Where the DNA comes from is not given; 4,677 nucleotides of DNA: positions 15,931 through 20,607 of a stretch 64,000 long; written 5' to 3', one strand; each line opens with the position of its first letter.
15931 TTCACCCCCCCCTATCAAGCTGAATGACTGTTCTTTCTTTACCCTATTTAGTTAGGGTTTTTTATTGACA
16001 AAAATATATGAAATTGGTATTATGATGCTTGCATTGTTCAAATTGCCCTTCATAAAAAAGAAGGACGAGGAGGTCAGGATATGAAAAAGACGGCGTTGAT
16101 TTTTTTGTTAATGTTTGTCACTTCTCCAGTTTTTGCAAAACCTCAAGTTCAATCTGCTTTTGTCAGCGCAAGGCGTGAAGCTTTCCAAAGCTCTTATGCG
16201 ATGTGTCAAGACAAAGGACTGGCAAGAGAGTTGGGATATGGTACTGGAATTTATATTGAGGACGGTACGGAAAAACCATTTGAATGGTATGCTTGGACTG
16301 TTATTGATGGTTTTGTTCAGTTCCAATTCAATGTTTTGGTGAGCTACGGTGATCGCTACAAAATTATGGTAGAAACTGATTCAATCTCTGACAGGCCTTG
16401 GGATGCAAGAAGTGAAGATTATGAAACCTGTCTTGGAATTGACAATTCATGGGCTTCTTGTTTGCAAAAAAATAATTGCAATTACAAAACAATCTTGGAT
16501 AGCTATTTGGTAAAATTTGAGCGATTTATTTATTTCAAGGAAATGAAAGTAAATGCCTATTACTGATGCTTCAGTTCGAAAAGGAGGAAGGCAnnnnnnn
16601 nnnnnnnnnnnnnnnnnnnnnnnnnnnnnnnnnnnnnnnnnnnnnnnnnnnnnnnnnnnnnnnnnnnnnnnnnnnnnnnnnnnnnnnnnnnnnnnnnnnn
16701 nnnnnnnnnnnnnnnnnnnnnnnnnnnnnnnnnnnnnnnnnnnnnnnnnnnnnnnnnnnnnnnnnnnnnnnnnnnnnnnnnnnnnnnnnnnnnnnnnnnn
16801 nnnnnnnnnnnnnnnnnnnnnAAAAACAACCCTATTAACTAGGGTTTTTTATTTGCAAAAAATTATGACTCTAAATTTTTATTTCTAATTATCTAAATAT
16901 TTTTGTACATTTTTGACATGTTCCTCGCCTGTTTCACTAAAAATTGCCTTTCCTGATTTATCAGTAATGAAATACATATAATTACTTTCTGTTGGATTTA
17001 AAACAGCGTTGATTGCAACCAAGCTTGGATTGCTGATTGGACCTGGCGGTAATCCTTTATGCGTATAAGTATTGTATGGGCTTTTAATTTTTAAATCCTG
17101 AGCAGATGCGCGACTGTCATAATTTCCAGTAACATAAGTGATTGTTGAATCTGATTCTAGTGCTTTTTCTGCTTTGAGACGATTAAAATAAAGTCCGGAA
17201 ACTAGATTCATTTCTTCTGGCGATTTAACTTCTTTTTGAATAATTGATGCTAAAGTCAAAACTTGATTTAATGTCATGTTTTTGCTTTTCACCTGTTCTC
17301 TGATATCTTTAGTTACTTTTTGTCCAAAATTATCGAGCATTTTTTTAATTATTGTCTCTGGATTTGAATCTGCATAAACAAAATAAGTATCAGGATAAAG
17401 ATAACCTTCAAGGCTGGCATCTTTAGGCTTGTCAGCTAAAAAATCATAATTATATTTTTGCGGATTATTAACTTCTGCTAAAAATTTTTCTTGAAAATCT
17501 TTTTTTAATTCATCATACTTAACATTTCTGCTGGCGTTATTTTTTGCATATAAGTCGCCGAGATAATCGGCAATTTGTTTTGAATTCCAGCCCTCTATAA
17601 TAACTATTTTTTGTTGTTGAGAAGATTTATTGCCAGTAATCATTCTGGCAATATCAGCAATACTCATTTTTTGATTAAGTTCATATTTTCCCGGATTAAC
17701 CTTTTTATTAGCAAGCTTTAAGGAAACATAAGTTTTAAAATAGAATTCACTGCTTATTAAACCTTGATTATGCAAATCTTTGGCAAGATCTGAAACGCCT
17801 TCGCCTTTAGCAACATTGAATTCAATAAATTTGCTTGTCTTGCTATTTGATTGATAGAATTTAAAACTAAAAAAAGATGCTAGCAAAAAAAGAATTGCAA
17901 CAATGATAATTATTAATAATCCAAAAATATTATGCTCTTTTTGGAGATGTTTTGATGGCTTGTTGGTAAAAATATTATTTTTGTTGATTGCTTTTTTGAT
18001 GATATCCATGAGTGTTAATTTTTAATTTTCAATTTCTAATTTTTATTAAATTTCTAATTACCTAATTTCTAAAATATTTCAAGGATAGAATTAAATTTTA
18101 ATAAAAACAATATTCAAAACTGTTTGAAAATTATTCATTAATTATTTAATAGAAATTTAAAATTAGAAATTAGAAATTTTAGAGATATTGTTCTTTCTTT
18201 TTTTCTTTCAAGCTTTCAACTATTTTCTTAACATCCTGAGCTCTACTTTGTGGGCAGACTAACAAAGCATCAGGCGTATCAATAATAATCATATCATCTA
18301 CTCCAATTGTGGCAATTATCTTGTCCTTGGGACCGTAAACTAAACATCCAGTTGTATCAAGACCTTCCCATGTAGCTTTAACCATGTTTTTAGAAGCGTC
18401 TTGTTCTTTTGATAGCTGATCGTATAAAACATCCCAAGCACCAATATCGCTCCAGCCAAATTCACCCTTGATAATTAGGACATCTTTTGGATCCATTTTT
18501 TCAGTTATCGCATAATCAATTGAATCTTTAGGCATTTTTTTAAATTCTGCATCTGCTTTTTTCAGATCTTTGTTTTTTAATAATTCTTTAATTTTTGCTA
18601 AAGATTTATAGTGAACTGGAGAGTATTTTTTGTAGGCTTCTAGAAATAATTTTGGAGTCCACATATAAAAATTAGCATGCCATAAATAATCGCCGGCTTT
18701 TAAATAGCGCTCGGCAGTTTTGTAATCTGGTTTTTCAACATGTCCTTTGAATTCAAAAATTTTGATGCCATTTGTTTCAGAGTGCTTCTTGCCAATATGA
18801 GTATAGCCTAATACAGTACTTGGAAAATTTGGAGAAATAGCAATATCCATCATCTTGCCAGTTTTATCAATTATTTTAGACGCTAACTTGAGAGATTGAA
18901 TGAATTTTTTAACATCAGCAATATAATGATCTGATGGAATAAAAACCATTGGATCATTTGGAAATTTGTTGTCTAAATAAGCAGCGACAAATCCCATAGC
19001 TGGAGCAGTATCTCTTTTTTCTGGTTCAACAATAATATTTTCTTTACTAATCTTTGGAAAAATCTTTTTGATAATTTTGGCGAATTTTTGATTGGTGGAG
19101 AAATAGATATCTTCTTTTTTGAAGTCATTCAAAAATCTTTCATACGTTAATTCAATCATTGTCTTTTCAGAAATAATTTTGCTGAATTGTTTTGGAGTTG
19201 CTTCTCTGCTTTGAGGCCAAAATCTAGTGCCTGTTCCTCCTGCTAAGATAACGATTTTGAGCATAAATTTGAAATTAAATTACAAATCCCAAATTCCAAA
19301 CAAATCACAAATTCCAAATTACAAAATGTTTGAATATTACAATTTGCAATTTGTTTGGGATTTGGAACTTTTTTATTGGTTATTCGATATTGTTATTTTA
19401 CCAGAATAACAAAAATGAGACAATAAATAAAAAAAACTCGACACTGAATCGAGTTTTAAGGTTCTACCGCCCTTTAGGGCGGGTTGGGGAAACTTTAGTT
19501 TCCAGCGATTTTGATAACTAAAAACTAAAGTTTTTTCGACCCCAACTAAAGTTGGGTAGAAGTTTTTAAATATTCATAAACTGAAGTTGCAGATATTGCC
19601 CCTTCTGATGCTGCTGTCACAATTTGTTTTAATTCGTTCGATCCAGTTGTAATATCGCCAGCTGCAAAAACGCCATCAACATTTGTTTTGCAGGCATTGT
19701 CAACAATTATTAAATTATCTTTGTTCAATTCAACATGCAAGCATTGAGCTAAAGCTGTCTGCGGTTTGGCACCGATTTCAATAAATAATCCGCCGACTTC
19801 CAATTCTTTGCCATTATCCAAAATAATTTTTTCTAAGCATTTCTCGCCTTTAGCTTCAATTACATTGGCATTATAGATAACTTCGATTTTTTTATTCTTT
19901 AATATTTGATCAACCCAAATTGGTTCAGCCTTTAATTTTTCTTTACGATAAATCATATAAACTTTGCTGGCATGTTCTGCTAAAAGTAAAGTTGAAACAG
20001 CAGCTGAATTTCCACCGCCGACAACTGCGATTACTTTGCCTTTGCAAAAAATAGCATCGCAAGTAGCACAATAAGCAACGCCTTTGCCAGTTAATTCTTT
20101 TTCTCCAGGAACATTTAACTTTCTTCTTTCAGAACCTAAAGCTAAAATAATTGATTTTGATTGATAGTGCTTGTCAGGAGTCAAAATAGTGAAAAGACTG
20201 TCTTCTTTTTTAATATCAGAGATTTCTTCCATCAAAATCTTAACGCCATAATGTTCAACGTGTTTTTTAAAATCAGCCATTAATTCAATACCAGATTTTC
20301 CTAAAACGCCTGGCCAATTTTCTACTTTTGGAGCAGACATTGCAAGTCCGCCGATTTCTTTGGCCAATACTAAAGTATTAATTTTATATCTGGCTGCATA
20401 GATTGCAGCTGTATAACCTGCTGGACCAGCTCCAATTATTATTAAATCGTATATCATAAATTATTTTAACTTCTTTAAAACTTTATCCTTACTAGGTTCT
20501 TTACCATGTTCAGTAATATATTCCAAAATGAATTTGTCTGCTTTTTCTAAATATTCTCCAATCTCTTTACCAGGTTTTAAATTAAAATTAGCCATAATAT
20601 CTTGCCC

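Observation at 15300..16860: CsrA island (membrane protein, secreted protein, CsrA) with GGA-dense leaders, in a genome with no flagellar/FliW context in the window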

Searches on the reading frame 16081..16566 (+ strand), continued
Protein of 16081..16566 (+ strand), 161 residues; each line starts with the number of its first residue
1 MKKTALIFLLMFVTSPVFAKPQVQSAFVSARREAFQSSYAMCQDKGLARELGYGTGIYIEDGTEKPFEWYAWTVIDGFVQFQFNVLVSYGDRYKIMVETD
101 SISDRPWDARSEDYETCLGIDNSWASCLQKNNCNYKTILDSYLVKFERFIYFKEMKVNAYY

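Call 84: fold_search(model_id=the predicted structure, library=viral)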
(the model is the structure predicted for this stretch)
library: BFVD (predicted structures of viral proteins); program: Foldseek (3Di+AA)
matches with E <= 10: 907; with E <= 0.001: 0
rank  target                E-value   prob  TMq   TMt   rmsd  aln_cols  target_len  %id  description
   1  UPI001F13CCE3         6.1e-03  0.90  0.29  0.29  14.3       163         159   14  (no name look-up for this kind of identifier)
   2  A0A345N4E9            2.0e-02  0.92  0.31  0.37  16.2       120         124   13  (no name in the UniProt tables at hand)
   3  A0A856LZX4            3.1e-02  0.38  0.23  0.19  14.7       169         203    9  (no name in the UniProt tables at hand)
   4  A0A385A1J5            3.9e-02  0.66  0.28  0.27  10.4       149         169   13  (no name in the UniProt tables at hand)
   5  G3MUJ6                6.2e-02  0.69  0.28  0.31  15.1       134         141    8  Activator of middle period transcription [Escherichia phage Bp7]
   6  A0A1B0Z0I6            6.2e-02  0.28  0.19  0.13   9.2        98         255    9  (no name in the UniProt tables at hand)
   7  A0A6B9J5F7            6.9e-02  0.57  0.24  0.24  16.5       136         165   12  Uncharacterized protein [Vibrio phage vB_VchM_Kuja]
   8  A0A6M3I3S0            7.3e-02  0.23  0.18  0.19  13.5       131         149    5  (no name in the UniProt tables at hand)
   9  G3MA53                8.2e-02  0.28  0.21  0.27  12.7       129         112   12  Gp312 [Bacillus phage G]
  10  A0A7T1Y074            9.2e-02  0.20  0.20  0.10   9.1        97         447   11  Baseplate wedge [Shigella phage Sfk20]
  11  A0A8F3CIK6            1.1e-01  0.69  0.31  0.08  18.7       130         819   12  mitogen-activated protein kinase kinase [Ranid herpesvirus 4]
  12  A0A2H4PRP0            1.3e-01  0.30  0.23  0.25  13.5       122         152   11  Uncharacterized protein [Proteus phage PM135]
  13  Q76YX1                1.5e-01  0.60  0.31  0.30  12.9       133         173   10  Lipoprotein [Aeromonas phage Aeh1]
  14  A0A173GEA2            1.5e-01  0.20  0.20  0.22  11.9       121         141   16  Uncharacterized protein [Erwinia phage vB_EamM_RAY]
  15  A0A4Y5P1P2            1.7e-01  0.13  0.20  0.25  15.3       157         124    9  Uncharacterized protein [Pantoea phage vB_PagS_AAS21]
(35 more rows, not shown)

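Call 92: search_protein_families(library=ncbifam, proteins=[window:16081-16566:+], max_evalue=0.01)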
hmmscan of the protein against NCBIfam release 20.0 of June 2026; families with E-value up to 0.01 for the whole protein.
window:16081-16566:+ (161 aa): 0 families

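Call 94: find_homologous_proteins(query=L047:640-915:+, max_evalue=0.001)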
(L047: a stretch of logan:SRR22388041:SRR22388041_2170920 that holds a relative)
Query L047:640-915:+ (91 aa): 1 proteins with E <= 0.001 among 3 candidates.
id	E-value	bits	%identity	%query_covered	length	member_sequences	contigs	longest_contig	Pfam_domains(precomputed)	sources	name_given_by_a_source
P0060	6.9e-51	187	100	100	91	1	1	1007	PF02599.22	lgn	-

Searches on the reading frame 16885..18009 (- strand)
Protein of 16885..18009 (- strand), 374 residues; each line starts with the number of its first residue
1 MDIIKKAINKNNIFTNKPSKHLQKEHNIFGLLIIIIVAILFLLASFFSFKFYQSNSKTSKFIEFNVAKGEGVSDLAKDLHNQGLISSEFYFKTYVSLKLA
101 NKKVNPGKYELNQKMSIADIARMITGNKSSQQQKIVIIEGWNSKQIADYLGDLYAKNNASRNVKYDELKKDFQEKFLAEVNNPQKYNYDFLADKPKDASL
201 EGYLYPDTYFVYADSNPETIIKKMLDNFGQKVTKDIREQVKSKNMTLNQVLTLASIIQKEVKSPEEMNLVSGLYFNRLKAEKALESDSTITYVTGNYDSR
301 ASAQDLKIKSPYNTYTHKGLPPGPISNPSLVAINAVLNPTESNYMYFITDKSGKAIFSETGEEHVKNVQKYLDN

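Call 6: search_protein_families(library=pfam, proteins=[window:16885-18009:-], max_evalue=0.01)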
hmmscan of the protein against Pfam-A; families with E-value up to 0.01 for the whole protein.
window:16885-18009:- (374 aa): 1 family
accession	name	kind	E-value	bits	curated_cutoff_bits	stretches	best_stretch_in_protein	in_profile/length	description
PF02618.21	YceG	-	2.1e-84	283.7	32.4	1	64-370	1-275/275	YceG-like family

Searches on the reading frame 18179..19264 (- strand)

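Call 38: search_protein_families(library=pfam, proteins=[window:18179-19264:-], max_evalue=0.0001)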
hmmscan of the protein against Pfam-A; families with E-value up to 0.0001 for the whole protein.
window:18179-19264:- (361 aa): 2 families
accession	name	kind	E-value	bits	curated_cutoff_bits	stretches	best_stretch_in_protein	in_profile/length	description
PF00483.29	NTP_transferase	-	7.2e-30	104.8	21.2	1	4-286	2-241/245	Nucleotidyl transferase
PF22640.1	ManC_GMP_beta-helix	-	1.8e-20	73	27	1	302-352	6-55/55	MannoseP isomerase/GMP-like beta-helix domain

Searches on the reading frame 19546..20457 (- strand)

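Call 38: search_protein_families(library=pfam, proteins=[window:19546-20457:-], max_evalue=0.0001)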
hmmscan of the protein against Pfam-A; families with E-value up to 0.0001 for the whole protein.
window:19546-20457:- (303 aa): 8 families
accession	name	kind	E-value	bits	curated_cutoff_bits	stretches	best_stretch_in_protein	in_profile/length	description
PF07992.20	Pyr_redox_2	-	8.2e-49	167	26.1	1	3-286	1-291/291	Pyridine nucleotide-disulphide oxidoreductase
PF13738.12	Pyr_redox_3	-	7.3e-25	88.3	30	1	64-267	88-305/305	Pyridine nucleotide-disulphide oxidoreductase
PF00070.33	Pyr_redox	-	1.6e-08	35.4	22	1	143-212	2-78/82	Pyridine nucleotide-disulphide oxidoreductase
PF01134.28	GIDA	-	5.3e-07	29.5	22.1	0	4-39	1-36/391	Glucose inhibited division protein A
PF03486.20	HI0933_like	-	1.6e-06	28.2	50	0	4-33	2-31/244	HI0933-like protein Rossmann domain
PF00890.30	FAD_binding_2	-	5.1e-06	26.4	20.4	0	4-34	1-31/414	FAD binding domain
PF12831.13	FAD_oxidored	-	8e-06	25.8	27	0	4-41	1-40/416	FAD dependent oxidoreductase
PF13450.12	NAD_binding_8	-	1.4e-05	25.7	21.9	0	7-63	1-55/68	NAD(P)-binding Rossmann-like domain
